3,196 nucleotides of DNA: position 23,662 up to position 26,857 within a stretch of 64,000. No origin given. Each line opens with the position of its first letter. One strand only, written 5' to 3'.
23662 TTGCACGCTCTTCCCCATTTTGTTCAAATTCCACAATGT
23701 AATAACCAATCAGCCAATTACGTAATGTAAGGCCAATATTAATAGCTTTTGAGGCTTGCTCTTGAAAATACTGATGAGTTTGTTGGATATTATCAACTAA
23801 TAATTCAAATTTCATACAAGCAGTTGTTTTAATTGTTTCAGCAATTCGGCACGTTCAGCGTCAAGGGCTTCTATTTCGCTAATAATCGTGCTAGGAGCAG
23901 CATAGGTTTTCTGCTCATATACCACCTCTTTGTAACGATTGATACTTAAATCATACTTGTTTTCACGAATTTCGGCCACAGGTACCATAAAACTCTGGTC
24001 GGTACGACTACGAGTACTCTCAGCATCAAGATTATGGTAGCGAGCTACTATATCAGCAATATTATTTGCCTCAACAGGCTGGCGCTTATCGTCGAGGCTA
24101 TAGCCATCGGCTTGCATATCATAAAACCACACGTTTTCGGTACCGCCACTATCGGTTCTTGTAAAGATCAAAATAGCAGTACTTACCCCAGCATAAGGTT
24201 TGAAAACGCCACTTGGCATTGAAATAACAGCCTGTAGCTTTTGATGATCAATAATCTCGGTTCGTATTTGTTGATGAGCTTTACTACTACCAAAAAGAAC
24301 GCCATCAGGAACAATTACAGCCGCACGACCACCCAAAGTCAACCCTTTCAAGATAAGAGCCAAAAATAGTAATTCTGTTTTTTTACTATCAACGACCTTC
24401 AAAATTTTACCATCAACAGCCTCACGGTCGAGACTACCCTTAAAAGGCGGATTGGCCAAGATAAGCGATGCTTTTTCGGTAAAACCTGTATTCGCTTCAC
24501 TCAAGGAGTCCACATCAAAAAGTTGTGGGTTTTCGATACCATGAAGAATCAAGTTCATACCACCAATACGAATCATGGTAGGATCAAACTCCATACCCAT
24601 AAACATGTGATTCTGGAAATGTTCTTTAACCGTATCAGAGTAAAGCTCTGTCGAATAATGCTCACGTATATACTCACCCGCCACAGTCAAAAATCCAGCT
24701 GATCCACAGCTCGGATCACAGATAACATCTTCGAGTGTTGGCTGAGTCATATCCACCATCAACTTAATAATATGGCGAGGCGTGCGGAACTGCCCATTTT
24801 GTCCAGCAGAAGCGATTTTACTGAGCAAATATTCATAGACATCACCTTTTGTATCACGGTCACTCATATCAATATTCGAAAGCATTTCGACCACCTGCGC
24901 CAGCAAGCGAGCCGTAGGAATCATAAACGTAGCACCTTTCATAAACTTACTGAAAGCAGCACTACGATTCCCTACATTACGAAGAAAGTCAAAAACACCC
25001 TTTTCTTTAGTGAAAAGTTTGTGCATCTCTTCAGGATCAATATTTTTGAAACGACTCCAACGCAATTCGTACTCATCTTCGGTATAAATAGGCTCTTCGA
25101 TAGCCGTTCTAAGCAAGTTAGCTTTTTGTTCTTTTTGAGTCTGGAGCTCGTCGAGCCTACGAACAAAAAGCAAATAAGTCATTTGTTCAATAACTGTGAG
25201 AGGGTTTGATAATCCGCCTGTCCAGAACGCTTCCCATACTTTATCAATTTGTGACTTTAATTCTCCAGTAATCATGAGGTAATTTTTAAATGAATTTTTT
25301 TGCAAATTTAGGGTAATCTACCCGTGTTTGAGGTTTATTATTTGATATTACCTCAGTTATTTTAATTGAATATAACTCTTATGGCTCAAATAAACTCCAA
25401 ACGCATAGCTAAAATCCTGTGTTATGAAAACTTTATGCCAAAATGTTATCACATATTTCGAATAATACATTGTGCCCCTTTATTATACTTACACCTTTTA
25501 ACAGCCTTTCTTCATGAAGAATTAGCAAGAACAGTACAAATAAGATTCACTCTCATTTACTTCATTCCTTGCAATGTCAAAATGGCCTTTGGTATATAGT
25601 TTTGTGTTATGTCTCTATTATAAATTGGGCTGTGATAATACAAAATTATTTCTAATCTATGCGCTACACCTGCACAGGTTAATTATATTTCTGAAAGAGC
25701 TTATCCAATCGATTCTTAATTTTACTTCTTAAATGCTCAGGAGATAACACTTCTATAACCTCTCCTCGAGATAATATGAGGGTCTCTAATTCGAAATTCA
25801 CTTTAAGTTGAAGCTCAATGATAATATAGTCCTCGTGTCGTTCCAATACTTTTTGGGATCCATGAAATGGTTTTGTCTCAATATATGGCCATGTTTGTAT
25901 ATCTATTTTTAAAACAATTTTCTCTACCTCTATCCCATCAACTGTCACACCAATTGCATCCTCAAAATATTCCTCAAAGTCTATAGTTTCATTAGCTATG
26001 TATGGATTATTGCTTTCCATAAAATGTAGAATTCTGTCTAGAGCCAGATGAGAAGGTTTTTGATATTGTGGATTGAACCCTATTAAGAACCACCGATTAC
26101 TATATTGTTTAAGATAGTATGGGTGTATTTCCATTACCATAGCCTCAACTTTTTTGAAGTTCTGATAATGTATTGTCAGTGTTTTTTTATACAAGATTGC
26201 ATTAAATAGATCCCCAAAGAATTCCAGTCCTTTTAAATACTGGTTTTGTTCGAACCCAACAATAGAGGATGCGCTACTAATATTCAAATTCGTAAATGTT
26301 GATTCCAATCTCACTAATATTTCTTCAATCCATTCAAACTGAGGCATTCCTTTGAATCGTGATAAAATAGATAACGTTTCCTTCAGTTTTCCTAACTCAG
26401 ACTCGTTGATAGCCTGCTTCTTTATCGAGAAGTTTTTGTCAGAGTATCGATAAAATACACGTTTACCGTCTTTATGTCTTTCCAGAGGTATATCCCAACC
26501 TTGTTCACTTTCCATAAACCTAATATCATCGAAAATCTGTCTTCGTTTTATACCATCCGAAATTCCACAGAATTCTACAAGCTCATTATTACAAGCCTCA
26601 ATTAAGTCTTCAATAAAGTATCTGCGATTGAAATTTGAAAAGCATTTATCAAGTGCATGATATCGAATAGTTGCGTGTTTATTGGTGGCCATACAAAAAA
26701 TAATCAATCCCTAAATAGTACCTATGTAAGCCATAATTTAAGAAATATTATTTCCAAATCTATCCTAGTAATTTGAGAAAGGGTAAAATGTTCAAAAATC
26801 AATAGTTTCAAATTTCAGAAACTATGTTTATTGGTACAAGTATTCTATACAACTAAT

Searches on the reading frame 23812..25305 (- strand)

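Call 61: search_protein_families(library=pfam, proteins=[window:23812-25305:-], max_evalue=0.0001)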
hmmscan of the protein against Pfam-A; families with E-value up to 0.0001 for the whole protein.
window:23812-25305:- (497 aa): 3 families
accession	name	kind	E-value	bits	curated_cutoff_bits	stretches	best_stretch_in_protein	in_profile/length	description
PF02384.22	N6_Mtase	-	5.6e-66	223.4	20.4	1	149-462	2-306/311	N-6 DNA Methylase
PF12161.14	HsdM_N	-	6.3e-16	59.7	24.5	1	16-142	1-135/135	HsdM N-terminal domain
PF01170.24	UPF0020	-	6e-06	26.5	22.3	1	183-295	20-138/197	RMKL-like, methyltransferase domain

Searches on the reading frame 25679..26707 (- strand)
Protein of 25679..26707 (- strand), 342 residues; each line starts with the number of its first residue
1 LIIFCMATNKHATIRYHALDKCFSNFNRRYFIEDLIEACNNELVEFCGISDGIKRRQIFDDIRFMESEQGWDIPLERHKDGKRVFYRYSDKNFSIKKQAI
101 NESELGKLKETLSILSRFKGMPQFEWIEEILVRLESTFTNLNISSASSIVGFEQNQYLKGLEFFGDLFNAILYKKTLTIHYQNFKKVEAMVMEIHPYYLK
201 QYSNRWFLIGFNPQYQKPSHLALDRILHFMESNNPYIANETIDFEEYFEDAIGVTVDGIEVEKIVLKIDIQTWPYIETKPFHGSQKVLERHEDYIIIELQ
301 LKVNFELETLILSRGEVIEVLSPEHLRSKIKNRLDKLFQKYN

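Call 13: search_protein_families(library=pfam, proteins=[window:25679-26707:-], max_evalue=0.01)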
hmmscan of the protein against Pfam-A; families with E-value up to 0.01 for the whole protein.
window:25679-26707:- (342 aa): 2 families
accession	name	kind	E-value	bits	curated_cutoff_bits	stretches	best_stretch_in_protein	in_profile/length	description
PF13280.12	WYL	-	5.4e-12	46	21.8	1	163-228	2-67/70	WYL domain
PF25583.1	WCX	-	1.8e-08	35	23.9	1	261-337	2-75/76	WCX domain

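Call 14: search_protein_families(library=ncbifam, proteins=[window:25679-26707:-], max_evalue=0.01)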
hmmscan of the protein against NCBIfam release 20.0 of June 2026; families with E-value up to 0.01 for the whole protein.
window:25679-26707:- (342 aa): 0 families

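Call 38: find_encoding_contigs(protein=window:25679-26707:-, flank=10000, max_places=10)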
Protein window:25679-26707:- (342 aa): no gene with exactly this product is on record in the collection.
